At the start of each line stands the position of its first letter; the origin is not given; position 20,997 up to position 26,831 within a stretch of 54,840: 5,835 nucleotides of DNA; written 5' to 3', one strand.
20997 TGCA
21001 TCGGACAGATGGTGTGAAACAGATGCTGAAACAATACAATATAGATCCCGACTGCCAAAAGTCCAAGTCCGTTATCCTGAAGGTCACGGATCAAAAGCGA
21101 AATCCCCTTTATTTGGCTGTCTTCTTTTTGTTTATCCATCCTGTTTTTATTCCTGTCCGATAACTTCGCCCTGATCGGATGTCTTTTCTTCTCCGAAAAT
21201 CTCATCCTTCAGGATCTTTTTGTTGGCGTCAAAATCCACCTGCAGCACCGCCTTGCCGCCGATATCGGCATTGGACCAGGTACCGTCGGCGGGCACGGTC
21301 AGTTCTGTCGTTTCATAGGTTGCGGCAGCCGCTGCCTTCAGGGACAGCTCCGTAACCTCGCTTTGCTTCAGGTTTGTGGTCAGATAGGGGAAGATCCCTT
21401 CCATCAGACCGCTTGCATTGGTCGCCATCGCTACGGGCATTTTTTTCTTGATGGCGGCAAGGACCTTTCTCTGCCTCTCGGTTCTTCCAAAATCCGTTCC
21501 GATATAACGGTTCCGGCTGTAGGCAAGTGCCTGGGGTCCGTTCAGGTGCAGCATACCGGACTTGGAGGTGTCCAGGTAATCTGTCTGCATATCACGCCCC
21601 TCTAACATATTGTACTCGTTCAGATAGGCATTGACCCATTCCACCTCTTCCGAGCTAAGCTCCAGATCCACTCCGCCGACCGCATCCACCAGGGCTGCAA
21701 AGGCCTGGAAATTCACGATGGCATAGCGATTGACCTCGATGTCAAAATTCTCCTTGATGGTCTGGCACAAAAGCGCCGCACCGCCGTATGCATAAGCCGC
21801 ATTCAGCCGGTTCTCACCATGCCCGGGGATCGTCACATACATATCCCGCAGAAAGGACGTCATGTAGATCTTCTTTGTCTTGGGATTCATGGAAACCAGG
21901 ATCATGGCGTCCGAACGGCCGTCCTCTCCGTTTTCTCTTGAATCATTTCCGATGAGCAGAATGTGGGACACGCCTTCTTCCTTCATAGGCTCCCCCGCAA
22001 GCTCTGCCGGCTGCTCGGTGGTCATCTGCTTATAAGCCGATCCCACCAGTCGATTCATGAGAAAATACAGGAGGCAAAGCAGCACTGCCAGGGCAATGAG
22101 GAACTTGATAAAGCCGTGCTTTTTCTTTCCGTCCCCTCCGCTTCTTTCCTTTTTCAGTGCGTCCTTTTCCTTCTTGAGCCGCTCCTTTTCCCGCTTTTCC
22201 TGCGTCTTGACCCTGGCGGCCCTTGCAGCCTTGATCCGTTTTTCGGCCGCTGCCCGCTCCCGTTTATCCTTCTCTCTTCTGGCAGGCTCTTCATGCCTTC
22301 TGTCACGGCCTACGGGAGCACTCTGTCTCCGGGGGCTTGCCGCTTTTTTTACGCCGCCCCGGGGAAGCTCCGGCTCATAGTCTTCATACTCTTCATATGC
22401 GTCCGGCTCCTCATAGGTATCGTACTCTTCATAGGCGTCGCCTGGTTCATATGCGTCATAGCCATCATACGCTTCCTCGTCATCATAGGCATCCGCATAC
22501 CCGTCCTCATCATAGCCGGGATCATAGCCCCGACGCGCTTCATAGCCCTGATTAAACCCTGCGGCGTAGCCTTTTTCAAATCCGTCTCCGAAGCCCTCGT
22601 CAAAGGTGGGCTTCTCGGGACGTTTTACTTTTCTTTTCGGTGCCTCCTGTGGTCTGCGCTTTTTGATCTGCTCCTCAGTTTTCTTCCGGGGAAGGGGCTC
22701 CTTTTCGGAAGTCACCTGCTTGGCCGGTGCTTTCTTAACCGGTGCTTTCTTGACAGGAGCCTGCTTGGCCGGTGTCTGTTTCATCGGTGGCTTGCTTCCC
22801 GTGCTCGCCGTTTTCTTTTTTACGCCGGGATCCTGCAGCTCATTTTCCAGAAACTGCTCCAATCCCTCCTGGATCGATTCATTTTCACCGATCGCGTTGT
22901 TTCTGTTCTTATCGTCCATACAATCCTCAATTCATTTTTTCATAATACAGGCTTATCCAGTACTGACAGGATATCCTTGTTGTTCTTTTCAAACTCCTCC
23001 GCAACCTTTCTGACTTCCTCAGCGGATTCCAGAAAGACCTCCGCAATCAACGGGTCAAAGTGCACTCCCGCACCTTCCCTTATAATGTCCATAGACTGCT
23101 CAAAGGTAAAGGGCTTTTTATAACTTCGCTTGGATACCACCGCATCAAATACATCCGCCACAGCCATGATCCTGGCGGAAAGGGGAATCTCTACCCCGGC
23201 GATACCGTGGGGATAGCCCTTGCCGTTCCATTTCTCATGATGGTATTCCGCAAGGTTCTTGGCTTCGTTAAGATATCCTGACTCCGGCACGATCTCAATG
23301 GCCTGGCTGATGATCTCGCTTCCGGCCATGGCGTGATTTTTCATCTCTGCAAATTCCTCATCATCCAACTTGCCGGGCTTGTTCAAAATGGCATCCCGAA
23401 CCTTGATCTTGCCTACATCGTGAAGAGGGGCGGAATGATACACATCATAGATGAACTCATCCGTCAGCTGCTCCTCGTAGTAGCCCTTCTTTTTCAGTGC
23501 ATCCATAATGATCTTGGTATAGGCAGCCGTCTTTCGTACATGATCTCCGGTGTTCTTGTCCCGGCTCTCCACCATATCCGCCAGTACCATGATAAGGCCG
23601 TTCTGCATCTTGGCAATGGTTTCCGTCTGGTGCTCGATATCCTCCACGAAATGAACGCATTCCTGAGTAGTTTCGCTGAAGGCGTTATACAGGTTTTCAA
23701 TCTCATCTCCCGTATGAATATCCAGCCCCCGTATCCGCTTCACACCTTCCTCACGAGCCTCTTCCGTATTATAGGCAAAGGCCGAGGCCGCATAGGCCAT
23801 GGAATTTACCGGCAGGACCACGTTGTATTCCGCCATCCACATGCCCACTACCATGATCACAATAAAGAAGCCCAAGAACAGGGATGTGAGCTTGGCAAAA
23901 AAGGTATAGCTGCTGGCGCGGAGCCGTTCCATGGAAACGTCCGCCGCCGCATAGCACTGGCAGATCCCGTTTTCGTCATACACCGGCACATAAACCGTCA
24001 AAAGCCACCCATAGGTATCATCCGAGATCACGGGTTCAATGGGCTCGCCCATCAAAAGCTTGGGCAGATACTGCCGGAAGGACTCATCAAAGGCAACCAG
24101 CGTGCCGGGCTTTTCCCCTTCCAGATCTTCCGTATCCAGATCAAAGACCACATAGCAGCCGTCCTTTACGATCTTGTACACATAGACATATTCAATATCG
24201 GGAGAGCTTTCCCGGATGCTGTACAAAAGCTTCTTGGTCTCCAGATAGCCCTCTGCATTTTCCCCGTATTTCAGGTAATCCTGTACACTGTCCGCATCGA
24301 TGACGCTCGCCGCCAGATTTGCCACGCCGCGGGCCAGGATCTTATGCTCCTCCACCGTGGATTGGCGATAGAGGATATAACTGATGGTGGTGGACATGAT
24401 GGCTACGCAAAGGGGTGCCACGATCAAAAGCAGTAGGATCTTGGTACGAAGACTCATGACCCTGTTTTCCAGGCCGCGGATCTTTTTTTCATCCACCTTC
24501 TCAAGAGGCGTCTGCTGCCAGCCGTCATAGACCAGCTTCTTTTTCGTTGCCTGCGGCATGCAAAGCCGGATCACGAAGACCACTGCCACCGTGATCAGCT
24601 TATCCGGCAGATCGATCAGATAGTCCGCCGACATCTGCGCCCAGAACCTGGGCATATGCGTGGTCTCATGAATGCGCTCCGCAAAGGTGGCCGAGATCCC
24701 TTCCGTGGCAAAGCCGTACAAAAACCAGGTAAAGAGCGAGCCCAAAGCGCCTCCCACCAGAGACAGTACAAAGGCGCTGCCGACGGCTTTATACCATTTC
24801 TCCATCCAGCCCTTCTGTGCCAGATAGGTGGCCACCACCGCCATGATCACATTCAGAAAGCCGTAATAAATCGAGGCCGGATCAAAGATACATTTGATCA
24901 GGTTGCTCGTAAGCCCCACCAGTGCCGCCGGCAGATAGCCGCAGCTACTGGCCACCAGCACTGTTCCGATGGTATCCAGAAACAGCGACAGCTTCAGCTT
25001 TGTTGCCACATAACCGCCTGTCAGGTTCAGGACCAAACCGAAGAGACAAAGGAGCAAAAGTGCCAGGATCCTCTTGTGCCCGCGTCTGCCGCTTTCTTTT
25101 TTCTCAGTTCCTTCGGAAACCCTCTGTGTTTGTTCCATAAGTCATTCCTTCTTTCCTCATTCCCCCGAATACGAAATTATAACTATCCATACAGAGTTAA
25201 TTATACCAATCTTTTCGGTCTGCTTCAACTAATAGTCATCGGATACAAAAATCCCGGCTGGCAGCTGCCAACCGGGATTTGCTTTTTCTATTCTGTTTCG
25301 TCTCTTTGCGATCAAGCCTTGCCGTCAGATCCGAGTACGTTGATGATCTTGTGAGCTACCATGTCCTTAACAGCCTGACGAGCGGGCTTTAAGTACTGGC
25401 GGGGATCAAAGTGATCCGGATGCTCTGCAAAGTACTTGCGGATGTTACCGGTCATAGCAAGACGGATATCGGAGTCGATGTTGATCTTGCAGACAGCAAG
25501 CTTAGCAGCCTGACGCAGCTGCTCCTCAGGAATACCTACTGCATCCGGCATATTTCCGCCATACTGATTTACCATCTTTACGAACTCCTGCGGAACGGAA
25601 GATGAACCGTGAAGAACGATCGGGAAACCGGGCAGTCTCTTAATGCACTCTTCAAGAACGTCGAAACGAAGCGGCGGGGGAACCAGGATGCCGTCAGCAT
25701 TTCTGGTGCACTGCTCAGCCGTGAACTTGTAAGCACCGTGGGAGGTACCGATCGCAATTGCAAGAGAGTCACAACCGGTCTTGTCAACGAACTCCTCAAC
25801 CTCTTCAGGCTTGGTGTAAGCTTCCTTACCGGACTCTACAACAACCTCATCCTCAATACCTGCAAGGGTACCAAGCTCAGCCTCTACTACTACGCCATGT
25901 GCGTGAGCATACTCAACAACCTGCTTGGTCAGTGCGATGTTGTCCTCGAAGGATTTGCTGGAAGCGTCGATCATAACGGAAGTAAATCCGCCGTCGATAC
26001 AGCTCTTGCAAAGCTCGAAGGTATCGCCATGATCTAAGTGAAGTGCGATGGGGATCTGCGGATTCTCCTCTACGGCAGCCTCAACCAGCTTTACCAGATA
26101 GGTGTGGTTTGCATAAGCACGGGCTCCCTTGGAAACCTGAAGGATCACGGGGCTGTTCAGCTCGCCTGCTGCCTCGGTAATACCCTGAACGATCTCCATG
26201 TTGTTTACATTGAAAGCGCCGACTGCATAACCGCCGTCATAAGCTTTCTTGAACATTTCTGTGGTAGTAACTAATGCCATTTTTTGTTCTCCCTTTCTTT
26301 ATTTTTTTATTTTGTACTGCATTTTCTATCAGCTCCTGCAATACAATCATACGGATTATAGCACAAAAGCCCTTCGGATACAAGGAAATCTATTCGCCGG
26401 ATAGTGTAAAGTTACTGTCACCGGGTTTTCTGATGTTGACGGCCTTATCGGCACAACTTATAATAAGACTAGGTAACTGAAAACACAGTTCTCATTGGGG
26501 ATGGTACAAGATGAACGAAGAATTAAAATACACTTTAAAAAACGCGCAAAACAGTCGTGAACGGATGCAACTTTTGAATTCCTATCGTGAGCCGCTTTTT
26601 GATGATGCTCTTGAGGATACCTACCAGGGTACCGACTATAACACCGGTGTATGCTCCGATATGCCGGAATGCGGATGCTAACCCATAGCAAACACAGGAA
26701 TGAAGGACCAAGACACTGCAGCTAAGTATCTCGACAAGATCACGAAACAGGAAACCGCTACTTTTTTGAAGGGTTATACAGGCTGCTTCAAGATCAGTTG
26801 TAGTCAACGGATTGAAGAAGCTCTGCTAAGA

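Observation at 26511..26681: Unannotated 56-codon ORF with lanthipeptide-precursor architecture but no double-glycine site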

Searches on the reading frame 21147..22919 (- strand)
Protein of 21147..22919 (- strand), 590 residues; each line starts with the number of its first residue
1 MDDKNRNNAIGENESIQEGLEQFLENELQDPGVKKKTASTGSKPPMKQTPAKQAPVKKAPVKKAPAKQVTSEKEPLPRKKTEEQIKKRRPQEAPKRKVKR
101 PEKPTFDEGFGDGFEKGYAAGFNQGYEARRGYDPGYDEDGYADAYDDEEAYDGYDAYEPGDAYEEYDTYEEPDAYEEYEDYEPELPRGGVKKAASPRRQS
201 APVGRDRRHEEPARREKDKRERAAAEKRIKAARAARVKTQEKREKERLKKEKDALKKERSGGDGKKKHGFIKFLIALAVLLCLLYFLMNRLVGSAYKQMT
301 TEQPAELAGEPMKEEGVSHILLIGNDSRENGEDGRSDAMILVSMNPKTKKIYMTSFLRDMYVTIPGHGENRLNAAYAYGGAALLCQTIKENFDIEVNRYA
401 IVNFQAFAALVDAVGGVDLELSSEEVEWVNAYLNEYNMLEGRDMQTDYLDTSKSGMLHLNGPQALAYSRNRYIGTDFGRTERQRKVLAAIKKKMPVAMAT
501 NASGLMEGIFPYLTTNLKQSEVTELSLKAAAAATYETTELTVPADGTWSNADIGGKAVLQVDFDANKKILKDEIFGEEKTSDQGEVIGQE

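Call 3: search_protein_families(library=pfam, proteins=[window:21147-22919:-], max_evalue=0.01)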
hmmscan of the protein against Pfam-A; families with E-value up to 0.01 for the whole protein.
window:21147-22919:- (590 aa): 2 families
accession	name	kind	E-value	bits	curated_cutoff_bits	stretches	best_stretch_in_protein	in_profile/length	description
PF03816.19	LytR_cpsA_psr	-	8e-38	130.4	24.6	1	335-494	1-148/150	LytR_cpsA_psr family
PF06682.17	SARAF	-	0.0054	16.9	30.8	0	241-310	128-200/333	SOCE-associated regulatory factor of calcium homoeostasis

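Call 4: search_protein_families(library=ncbifam, proteins=[window:21147-22919:-], max_evalue=0.01)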
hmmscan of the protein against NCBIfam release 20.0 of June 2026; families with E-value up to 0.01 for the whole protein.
window:21147-22919:- (590 aa): 7 families
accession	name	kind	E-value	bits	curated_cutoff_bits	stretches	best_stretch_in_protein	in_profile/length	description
NF006897.1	PRK09379.1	equivalog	4.5e-37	127.9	441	1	286-550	28-274/298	polyisoprenyl-teichoic acid--peptidoglycan teichoic acid transferase TagU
NF047591.1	ligase_LytR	equivalog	1.8e-35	122.9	450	1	271-520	14-262/336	glycopolymer--peptidoglycan transferase LytR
TIGR00350.1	lytR_cpsA_psr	domain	5.8e-31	107.8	62.3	1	334-494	1-150/152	LCP family glycopolymer transferase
NF051849.1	LCP_trans_Cps2A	equivalog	2.2e-24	86.5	650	1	334-526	239-418/477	LCP family glycopolymer transferase CpsA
NF050153.2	Rv3852_fam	equivalog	9.3e-05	23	100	1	31-90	18-80/145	Rv3852 family protein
NF004270.2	PRK05687.2-1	equivalog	0.0027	17.3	180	1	76-146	18-84/223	flagellar assembly protein FliH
NF009925.1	PRK13386.1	equivalog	0.0066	15.7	192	0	104-137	37-72/228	flagellar assembly protein FliH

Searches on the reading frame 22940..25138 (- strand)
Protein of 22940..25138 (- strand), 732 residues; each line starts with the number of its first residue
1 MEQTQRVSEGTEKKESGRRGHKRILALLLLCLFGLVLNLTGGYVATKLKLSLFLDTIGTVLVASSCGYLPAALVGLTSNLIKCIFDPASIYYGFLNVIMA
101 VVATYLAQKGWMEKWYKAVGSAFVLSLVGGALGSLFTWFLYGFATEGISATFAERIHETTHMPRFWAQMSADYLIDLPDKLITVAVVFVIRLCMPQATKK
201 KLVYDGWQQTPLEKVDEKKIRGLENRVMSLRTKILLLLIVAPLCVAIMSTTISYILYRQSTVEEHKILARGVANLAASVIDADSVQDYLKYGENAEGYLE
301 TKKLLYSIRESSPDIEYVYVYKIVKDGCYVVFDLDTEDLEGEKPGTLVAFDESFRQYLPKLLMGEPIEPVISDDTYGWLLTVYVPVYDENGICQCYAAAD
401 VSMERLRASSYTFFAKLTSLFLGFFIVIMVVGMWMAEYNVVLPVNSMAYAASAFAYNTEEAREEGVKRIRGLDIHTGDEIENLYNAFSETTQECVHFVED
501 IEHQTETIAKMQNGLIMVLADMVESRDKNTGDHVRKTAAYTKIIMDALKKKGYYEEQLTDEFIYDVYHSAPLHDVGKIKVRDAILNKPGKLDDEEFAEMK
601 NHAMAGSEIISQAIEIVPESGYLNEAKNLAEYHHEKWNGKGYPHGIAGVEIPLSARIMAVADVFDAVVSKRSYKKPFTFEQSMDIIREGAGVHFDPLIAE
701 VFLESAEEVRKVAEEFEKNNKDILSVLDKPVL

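Call 3: search_protein_families(library=pfam, proteins=[window:22940-25138:-], max_evalue=0.01)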
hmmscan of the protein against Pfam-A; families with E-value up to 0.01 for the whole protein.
window:22940-25138:- (732 aa): 3 families
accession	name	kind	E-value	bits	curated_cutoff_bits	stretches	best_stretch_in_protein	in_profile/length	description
PF13487.12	HD_5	-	1.1e-29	103.8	27.2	1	518-696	2-168/170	HD domain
PF01966.28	HD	-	5.4e-17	62.6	22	1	531-666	2-115/116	HD domain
PF12822.12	ECF_trnsprt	-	0.00085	19.8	30.7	1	49-142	24-128/169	ECF transporter, substrate-specific component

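Call 4: search_protein_families(library=ncbifam, proteins=[window:22940-25138:-], max_evalue=0.01)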
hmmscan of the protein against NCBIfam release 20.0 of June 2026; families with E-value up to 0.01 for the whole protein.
window:22940-25138:- (732 aa): 3 families
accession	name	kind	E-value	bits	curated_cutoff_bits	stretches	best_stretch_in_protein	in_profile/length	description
NF053512.1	nitric_RR_NosR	exception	1.7e-30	106.4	400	1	483-715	145-363/422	response regulator c-di-GMP phosphodiesterase, NosR family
NF045596.1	ECF_S_CD3073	equivalog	1.9e-20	73.2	180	1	28-199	1-173/174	CD3073 family putative ECF transporter S component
TIGR04527.1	mycoplas_twoTM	subfamily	0.0059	16.3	125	0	440-537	20-115/248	MG_279/MG_280 family protein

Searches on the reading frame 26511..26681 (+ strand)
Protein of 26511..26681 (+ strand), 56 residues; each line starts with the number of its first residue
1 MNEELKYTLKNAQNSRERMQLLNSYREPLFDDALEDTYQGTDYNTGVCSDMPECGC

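Call 3: search_protein_families(library=pfam, proteins=[window:26511-26681:+], max_evalue=0.01)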
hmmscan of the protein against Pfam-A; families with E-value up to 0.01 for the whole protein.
window:26511-26681:+ (56 aa): 0 families

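Call 4: search_protein_families(library=ncbifam, proteins=[window:26511-26681:+], max_evalue=0.01)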
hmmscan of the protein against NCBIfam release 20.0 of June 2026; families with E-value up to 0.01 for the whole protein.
window:26511-26681:+ (56 aa): 0 families

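Call 5: find_homologous_proteins(query=window:26511-26678:+, max_evalue=10)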
Query seq(56 aa) (56 aa): 1 proteins with E <= 10 among 1 candidates.
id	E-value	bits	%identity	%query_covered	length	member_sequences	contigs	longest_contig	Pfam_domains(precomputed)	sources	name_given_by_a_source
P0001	1.4e-31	124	100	100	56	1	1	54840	-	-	-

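Call 14: search_protein_families(library=padloc, proteins=[window:26511-26681:+], max_evalue=0.01)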
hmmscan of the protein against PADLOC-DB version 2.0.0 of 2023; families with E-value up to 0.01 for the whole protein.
window:26511-26681:+ (56 aa): 0 families

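Call 53: search_protein_families(library=ncbifam, proteins=[window:26511-26678:+], max_evalue=10)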
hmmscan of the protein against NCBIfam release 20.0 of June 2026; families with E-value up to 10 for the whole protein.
seq(56 aa): 1 family
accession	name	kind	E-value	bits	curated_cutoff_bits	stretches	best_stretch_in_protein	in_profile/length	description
NF047758.1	LIC12936_fam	equivalog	0.17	11.7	250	1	3-30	165-192/229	LIC_12936 family protein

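Call 54: search_solved_structures(query=window:26511-26678:+, max_evalue=10, show_alignments=2)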
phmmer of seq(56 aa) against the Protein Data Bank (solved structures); distinct sequences matched with E-value up to 10: 1.
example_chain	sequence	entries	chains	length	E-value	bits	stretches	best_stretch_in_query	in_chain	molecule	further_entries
3trf_A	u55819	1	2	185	0.23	15.2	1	8-44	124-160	Shikimate kinase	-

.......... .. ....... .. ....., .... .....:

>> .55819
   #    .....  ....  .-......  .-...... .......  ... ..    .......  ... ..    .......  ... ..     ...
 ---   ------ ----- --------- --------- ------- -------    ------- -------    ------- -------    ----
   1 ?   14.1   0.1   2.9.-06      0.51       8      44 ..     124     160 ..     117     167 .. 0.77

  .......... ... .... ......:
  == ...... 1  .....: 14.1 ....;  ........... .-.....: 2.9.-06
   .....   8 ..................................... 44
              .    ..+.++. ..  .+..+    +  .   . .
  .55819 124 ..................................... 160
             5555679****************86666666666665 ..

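Call 73: search_protein_representatives(protein=window:26511-26681:+)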
Query: 56 residues. Proteins with E-value up to 0.001 (for the whole library): 3; up to 1e-10: 1; up to 1e-30: 1. The best 3 are listed.
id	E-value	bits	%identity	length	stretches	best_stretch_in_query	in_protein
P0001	4.3e-32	123.6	100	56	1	1-56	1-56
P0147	4.5e-05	39.3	45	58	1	5-51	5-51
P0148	6.6e-04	35.7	36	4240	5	7-48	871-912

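Call 75: find_encoding_contigs(protein=P0147, flank=10000, max_places=4)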
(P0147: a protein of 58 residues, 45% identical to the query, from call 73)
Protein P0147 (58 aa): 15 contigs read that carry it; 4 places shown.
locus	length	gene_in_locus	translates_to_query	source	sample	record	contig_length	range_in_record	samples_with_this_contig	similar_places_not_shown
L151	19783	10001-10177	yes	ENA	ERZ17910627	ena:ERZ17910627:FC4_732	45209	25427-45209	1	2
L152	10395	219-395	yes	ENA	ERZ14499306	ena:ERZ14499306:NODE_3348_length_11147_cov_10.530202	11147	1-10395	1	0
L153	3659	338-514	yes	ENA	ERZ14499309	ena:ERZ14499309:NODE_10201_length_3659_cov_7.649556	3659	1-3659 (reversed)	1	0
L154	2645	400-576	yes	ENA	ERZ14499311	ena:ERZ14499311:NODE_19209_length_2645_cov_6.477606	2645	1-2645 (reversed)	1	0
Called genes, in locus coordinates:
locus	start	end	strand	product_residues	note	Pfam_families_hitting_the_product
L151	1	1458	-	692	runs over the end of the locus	PF13802:Gal_mutarotas_2, PF01055:Glyco_hydro_31_2nd, PF21365:Glyco_hydro_31_3rd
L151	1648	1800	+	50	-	PF00370:FGGY_N (weak)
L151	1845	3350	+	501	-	-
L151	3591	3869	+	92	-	PF08281:Sigma70_r4_2, PF04545:Sigma70_r4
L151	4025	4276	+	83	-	-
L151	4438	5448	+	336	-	PF13274:SocA_Panacea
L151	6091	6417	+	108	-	PF14198:TnpV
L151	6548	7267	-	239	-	PF00072:Response_reg, PF04397:LytTR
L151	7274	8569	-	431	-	PF14501:HATPase_c_5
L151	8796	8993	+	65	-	-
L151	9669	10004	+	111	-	-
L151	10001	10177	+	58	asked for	-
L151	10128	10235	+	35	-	-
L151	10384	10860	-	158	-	-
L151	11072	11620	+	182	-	-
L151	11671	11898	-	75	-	-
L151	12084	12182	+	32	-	-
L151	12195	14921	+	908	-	PF13575:DUF4135, PF05147:LANC_like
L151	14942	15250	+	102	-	PF08797:HIRAN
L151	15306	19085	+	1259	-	PF13604:AAA_30 (faint), PF00580:UvrD-helicase, PF13245:AAA_19, PF13361:UvrD_C, PF13538:UvrD_C_2 (faint)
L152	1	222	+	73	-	?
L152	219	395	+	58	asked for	-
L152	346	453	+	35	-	-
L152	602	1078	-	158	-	-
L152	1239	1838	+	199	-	-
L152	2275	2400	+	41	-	-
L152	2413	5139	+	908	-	PF13575:DUF4135, PF05147:LANC_like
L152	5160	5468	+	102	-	PF08797:HIRAN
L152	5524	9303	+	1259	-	PF13604:AAA_30 (faint), PF00580:UvrD-helicase, PF13245:AAA_19, PF13361:UvrD_C, PF13538:UvrD_C_2 (faint)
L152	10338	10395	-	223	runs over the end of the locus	-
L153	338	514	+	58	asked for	-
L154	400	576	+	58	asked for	-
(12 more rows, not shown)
